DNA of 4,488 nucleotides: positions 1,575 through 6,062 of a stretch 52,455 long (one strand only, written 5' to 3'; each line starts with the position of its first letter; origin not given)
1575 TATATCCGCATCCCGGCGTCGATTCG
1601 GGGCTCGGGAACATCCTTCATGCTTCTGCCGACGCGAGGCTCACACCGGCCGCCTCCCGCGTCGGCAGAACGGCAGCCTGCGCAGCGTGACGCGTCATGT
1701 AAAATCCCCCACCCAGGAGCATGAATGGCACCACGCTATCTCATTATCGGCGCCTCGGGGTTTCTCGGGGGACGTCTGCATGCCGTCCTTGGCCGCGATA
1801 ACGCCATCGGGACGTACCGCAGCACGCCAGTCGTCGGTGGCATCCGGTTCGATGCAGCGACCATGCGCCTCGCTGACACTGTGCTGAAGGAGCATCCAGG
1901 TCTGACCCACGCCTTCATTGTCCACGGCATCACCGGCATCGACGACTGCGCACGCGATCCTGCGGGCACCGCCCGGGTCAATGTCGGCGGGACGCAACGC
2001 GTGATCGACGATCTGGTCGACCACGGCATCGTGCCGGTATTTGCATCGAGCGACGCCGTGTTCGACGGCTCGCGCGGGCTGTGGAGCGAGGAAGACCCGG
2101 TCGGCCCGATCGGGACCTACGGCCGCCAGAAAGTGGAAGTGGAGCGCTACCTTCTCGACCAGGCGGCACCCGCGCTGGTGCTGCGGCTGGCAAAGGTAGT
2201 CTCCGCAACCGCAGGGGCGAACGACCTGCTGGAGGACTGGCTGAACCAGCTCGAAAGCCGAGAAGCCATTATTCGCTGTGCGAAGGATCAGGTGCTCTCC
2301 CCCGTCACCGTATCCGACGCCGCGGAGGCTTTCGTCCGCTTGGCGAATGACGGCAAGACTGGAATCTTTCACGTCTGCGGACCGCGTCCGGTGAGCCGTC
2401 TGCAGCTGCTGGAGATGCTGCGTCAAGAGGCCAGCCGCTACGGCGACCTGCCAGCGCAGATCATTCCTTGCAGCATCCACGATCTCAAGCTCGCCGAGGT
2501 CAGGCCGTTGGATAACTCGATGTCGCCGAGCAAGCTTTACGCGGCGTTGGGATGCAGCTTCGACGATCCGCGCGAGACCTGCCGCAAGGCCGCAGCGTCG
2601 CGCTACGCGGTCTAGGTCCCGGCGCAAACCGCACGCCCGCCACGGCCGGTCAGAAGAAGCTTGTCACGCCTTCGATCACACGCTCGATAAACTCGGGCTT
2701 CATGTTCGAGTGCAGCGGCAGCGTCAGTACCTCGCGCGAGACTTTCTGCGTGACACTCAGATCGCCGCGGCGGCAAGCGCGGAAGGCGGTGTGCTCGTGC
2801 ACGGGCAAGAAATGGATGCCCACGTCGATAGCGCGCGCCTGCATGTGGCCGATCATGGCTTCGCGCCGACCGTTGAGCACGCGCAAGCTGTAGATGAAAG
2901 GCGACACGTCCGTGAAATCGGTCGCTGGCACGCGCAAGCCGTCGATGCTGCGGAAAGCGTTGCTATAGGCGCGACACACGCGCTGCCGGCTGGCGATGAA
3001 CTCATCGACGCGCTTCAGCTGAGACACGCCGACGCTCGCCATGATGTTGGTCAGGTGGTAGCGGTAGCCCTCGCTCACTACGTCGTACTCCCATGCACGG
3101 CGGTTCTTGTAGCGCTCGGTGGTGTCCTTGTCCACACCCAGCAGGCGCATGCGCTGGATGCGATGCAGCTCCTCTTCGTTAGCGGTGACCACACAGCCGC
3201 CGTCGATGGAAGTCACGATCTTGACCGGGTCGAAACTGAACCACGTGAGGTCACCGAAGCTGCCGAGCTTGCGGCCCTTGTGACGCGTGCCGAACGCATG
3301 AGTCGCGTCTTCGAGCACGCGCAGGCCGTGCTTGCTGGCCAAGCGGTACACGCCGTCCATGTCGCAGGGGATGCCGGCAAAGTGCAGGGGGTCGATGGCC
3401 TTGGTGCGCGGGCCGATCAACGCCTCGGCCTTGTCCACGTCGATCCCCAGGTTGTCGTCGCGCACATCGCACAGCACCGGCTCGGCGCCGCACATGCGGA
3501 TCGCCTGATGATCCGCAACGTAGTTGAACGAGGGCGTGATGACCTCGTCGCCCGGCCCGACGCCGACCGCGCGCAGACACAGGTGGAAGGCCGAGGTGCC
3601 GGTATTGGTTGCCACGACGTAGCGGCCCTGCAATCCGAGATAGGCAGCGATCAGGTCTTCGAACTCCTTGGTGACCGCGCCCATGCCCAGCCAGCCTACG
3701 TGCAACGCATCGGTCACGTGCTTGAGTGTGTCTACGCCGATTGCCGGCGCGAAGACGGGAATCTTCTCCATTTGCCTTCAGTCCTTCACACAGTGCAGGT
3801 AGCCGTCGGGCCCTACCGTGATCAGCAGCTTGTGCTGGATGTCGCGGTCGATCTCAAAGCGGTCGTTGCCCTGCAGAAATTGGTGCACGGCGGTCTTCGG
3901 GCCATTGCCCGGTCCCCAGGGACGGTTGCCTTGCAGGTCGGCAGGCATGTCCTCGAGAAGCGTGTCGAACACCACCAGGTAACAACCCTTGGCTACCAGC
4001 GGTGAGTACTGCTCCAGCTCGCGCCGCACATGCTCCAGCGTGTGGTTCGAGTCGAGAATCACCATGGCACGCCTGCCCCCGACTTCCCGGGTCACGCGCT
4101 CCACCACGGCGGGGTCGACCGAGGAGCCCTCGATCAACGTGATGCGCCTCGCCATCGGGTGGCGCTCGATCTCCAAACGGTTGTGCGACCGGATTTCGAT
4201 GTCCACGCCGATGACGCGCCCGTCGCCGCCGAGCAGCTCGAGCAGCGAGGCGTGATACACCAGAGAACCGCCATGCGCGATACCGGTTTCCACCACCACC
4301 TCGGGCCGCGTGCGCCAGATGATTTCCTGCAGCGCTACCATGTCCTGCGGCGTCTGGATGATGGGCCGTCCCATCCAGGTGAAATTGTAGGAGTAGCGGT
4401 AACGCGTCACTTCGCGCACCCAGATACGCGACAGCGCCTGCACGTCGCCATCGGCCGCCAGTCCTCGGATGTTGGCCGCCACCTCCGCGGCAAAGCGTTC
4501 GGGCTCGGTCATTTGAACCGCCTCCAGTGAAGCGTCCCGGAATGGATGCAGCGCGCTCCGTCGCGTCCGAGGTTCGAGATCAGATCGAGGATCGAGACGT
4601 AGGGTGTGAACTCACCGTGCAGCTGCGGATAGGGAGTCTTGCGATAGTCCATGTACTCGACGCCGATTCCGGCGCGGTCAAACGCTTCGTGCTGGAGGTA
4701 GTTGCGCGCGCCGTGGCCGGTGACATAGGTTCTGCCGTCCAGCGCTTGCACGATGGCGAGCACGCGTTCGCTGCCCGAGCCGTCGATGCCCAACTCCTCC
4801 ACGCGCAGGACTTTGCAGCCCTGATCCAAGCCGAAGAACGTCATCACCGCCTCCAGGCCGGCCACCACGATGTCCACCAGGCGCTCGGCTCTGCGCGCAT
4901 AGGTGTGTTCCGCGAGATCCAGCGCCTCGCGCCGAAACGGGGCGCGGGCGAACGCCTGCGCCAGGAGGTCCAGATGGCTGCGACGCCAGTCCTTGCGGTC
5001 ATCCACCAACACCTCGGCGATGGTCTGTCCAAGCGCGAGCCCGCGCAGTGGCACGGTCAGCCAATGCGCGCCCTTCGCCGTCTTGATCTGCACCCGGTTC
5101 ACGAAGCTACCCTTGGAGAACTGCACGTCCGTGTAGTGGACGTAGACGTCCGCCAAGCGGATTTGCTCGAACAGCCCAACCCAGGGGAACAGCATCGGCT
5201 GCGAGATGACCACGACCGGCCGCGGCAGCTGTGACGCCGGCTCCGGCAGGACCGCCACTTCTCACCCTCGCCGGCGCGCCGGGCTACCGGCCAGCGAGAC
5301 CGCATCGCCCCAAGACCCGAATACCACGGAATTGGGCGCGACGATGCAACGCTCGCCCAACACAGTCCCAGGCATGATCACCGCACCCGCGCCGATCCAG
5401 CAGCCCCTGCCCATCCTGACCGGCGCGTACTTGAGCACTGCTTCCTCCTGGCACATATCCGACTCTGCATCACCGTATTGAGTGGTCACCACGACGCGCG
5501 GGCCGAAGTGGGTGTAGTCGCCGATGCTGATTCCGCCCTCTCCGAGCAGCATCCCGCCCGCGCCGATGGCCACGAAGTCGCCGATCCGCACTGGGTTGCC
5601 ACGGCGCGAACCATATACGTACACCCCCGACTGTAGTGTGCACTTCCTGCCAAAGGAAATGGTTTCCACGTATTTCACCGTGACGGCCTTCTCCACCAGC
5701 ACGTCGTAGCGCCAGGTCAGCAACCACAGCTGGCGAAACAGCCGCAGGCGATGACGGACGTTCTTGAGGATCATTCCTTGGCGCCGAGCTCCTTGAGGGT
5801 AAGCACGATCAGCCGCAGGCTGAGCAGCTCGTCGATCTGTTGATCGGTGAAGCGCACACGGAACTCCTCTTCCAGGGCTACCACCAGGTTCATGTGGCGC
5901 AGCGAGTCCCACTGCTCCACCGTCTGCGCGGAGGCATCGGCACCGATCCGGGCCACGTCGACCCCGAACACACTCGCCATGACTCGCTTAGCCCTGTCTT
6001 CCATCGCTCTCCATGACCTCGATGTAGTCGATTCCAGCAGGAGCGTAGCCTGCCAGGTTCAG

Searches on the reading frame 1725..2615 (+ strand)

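Call 58: search_protein_families(library=pfam, proteins=[window:1725-2615:+], max_evalue=0.001)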
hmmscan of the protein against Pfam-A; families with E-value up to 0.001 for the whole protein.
window:1725-2615:+ (296 aa): 2 families
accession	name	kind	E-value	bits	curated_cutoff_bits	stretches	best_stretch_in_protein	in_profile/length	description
PF04321.23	RmlD_sub_bind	-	1.8e-28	99.9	27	1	5-287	3-279/287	RmlD substrate binding domain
PF01370.27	Epimerase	-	1.9e-16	60.7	20.9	1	6-211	2-232/240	NAD dependent epimerase/dehydratase family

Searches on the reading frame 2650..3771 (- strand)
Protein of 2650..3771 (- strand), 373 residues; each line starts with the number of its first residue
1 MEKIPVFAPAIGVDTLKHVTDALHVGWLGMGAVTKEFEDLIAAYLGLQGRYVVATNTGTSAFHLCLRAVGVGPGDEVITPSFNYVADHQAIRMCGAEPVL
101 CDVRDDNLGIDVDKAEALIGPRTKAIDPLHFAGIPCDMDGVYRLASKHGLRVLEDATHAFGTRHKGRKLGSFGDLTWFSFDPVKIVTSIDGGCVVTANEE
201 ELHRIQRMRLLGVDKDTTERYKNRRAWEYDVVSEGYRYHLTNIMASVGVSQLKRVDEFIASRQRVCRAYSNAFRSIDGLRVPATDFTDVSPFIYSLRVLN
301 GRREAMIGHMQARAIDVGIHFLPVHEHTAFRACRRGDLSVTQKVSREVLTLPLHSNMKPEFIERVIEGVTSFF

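Call 58: search_protein_families(library=pfam, proteins=[window:2650-3771:-], max_evalue=0.001)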
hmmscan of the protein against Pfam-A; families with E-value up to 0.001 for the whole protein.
window:2650-3771:- (373 aa): 2 families
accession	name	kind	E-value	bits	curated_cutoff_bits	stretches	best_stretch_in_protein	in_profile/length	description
PF01041.23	DegT_DnrJ_EryC1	-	1.6e-97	327.4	19.8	1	11-369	3-359/360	DegT/DnrJ/EryC1/StrS aminotransferase family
PF00155.27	Aminotran_1_2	-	2.1e-07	30.9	19.7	1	33-124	43-148/361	Aminotransferase class I and II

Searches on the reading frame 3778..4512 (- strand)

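Call 58: search_protein_families(library=pfam, proteins=[window:3778-4512:-], max_evalue=0.001)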
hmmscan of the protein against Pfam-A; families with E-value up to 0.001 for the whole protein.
window:3778-4512:- (244 aa): 2 families
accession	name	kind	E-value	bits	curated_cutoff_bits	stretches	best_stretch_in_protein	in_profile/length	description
PF04989.18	RMNT_CmcI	-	3.3e-84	282.2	23.2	1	39-240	2-204/206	Rhamnosyl O-methyltransferase/CmcI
PF13578.12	Methyltransf_24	-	6.6e-11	43.5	26.3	1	74-181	1-102/105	Methyltransferase domain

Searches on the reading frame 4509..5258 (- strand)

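Call 58: search_protein_families(library=pfam, proteins=[window:4509-5258:-], max_evalue=0.001)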
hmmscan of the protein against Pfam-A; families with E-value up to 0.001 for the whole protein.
window:4509-5258:- (249 aa): 1 family
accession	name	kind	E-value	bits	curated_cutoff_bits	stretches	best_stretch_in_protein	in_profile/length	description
PF08889.16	WbqC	-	1.8e-64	218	21.3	1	20-235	1-216/218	WbqC-like protein family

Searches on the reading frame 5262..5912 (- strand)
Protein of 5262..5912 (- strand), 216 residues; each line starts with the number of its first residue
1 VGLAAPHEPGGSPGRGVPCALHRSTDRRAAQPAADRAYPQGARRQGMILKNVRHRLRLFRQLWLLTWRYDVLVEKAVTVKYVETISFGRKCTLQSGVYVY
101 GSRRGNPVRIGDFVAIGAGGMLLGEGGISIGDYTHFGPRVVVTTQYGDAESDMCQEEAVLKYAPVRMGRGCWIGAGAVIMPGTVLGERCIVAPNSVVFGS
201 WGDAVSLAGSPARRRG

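Call 58: search_protein_families(library=pfam, proteins=[window:5262-5912:-], max_evalue=0.001)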
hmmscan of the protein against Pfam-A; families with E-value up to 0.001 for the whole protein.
window:5262-5912:- (216 aa): 2 families
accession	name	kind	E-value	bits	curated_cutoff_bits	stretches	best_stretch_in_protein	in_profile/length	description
PF00132.30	Hexapep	-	2.5e-15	55.9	27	1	165-198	2-35/36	Bacterial transferase hexapeptide (six repeats)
PF14602.12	Hexapep_2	-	3.3e-12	46.4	27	1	164-197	1-32/34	Hexapeptide repeat of succinyl-transferase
